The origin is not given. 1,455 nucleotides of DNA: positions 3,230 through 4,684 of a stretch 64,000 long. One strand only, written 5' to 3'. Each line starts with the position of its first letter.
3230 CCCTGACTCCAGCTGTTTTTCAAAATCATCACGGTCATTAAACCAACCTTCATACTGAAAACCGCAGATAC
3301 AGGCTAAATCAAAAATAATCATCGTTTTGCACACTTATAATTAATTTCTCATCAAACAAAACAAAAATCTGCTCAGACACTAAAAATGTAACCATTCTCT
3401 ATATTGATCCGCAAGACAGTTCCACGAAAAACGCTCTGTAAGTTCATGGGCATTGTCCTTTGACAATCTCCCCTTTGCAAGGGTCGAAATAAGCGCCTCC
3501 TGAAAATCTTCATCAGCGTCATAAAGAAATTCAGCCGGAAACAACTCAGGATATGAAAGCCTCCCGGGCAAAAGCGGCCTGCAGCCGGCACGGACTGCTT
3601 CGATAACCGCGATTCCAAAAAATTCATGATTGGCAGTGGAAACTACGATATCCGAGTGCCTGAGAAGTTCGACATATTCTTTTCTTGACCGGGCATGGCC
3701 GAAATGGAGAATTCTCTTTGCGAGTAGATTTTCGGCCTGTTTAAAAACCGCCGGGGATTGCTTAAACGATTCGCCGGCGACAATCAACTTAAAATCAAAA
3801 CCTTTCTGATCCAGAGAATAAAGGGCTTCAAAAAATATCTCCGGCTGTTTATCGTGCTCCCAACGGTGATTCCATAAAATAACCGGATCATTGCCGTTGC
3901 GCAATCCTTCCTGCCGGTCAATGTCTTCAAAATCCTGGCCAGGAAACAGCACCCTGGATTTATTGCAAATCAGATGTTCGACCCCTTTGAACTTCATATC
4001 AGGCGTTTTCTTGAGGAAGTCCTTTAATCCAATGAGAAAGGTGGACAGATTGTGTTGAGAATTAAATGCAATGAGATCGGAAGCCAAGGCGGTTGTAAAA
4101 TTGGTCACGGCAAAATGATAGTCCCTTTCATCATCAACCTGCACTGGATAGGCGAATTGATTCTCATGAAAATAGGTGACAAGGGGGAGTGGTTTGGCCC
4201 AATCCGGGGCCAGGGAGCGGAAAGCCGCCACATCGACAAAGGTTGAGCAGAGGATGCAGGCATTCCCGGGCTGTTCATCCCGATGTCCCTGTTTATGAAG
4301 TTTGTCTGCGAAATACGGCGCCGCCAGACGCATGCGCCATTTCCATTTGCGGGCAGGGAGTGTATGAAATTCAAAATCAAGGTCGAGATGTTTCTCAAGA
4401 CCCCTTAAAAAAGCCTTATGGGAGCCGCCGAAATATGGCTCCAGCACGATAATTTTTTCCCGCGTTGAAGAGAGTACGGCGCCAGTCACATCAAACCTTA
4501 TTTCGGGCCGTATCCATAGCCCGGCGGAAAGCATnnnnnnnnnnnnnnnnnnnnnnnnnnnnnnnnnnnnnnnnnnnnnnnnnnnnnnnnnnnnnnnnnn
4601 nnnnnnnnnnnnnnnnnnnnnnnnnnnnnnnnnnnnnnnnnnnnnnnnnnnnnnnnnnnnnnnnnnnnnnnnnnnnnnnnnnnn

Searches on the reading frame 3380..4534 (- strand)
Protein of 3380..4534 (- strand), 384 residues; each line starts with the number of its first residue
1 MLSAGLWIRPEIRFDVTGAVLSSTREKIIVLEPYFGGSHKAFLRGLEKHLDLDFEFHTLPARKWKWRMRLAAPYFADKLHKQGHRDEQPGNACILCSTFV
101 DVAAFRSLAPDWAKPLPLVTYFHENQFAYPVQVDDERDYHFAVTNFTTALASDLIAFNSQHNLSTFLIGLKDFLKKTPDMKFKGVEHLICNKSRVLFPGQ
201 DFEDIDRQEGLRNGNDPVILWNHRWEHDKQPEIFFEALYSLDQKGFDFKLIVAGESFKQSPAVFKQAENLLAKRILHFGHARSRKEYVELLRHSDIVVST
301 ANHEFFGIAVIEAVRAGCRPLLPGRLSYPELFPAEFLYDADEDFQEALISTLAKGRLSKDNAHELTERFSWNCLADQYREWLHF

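Call 40: find_encoding_contigs(protein=window:3380-4534:-, flank=10000, max_places=3)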
Protein window:3380-4534:- (384 aa): 3 contigs read that carry it; 2 places shown.
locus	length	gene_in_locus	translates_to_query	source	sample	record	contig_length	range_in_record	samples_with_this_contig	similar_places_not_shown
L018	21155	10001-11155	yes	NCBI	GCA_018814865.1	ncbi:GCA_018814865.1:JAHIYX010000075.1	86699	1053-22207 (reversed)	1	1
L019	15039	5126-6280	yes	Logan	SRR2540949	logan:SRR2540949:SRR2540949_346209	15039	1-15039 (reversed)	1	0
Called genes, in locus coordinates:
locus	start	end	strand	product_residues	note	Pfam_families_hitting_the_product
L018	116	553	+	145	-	PF00011:HSP20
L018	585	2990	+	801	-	PF02190:LON_substr_bdg, PF00004:AAA, PF22667:Lon_lid, PF05362:Lon_C, PF13541:ChlI (weak)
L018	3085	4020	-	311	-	PF09924:LPG_synthase_C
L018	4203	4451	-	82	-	-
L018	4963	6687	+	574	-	PF02401:LYTB, PF01040:UbiA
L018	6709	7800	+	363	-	PF13401:AAA_22 (faint), PF02881:SRP54_N, PF03266:NTPase_1 (faint), PF06414:Zeta_toxin, PF13604:AAA_30 (weak), PF00448:SRP54, PF02374:ArsA_ATPase (faint)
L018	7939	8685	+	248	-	PF05099:TerB, PF00226:DnaJ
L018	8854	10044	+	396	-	PF00155:Aminotran_1_2, PF01041:DegT_DnrJ_EryC1 (weak)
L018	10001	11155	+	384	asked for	PF12038:QTMAN_N, PF20706:GT4-conflict (weak), PF00534:Glycos_transf_1, PF13692:Glyco_trans_1_4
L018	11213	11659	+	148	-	PF06676:DUF1178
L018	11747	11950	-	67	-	-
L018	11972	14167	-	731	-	PF22019:GlgB_N, PF02922:CBM_48, PF00128:Alpha-amylase, PF02806:Alpha-amylase_C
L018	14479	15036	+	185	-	PF02622:DUF179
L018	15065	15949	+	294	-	PF00491:Arginase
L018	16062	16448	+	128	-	PF03692:CxxCxxCC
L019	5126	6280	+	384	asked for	PF12038:QTMAN_N, PF20706:GT4-conflict (weak), PF00534:Glycos_transf_1, PF13692:Glyco_trans_1_4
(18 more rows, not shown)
